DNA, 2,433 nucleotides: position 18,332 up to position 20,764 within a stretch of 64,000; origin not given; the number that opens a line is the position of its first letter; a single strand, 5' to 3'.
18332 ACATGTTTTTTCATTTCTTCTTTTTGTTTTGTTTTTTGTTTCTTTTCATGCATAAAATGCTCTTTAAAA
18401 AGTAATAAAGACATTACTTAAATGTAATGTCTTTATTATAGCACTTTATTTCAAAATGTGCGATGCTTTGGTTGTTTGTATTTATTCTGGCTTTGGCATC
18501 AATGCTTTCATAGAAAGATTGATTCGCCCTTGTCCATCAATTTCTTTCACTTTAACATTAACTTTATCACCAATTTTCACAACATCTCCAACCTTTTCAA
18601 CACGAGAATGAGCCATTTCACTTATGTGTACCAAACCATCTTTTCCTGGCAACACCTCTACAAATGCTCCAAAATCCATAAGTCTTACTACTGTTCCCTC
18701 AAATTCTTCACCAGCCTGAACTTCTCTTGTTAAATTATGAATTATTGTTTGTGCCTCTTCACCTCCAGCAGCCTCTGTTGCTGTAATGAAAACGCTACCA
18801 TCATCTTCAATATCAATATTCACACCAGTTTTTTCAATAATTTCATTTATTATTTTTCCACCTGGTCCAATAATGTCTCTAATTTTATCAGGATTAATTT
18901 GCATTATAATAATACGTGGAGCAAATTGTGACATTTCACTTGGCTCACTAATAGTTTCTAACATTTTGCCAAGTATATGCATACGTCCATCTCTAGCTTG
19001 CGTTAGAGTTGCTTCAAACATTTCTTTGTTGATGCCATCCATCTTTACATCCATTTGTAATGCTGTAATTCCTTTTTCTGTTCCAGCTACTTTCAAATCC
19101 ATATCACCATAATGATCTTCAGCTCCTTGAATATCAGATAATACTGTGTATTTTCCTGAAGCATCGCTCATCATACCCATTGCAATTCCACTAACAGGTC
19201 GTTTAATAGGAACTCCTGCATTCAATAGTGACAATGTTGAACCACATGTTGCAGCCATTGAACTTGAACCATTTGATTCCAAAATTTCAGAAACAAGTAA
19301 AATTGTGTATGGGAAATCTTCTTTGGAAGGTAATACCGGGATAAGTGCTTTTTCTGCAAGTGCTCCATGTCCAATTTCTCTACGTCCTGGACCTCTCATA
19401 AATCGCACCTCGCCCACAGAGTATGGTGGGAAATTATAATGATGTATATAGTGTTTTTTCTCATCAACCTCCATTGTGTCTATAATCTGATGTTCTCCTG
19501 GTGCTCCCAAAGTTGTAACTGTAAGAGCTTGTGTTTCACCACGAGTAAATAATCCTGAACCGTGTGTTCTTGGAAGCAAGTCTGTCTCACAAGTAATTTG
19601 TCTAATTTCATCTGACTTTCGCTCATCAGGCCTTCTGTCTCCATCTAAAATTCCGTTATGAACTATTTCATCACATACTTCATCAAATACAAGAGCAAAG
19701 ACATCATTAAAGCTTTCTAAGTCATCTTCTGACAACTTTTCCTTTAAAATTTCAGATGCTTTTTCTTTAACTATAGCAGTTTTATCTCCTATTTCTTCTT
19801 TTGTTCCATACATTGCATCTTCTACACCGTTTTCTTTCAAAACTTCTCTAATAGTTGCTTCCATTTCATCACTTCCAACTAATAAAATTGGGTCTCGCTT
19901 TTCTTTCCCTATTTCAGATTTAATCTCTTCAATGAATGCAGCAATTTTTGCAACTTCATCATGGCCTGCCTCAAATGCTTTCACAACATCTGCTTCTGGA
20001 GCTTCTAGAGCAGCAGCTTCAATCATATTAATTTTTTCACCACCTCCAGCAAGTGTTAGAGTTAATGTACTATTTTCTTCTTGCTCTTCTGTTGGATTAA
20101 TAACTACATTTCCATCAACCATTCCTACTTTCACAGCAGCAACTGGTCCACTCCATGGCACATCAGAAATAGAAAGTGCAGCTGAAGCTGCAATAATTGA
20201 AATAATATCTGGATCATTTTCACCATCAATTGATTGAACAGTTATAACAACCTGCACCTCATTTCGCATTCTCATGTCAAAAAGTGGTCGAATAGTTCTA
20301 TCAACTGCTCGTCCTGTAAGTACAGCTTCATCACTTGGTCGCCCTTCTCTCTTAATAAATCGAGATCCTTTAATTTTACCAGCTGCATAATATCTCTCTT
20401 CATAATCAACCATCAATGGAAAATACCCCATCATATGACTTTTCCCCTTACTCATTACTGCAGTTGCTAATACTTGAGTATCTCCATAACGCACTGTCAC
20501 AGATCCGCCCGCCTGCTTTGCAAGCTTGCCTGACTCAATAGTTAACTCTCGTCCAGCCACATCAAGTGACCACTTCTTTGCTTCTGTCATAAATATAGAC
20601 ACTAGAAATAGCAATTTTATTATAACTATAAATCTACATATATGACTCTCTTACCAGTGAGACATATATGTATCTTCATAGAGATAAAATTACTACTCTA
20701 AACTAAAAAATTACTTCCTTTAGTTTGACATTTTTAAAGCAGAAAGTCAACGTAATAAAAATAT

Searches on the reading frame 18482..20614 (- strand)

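Call 10: search_protein_families(library=pfam, proteins=[window:18482-20614:-])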
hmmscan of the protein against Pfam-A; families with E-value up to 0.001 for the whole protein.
window:18482-20614:- (710 aa): 5 families
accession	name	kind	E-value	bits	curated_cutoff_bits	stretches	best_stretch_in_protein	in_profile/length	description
PF01138.27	RNase_PH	-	8.2e-53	178.7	25.5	2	21-153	2-130/130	3' exoribonuclease family, domain 1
PF00575.29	S1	-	6.2e-20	71.8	22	1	632-703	2-74/74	S1 RNA binding domain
PF03725.20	RNase_PH_C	-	9.1e-17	61.2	20.8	1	156-219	1-66/67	3' exoribonuclease family, domain 2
PF00013.35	KH_1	-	5.9e-09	36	21.5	1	569-625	2-64/66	KH domain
PF22675.2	KH-I_KHDC4-BBP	-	4.2e-05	23.8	30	1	578-622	8-49/76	KHDC4/BBP-like, KH-domain type I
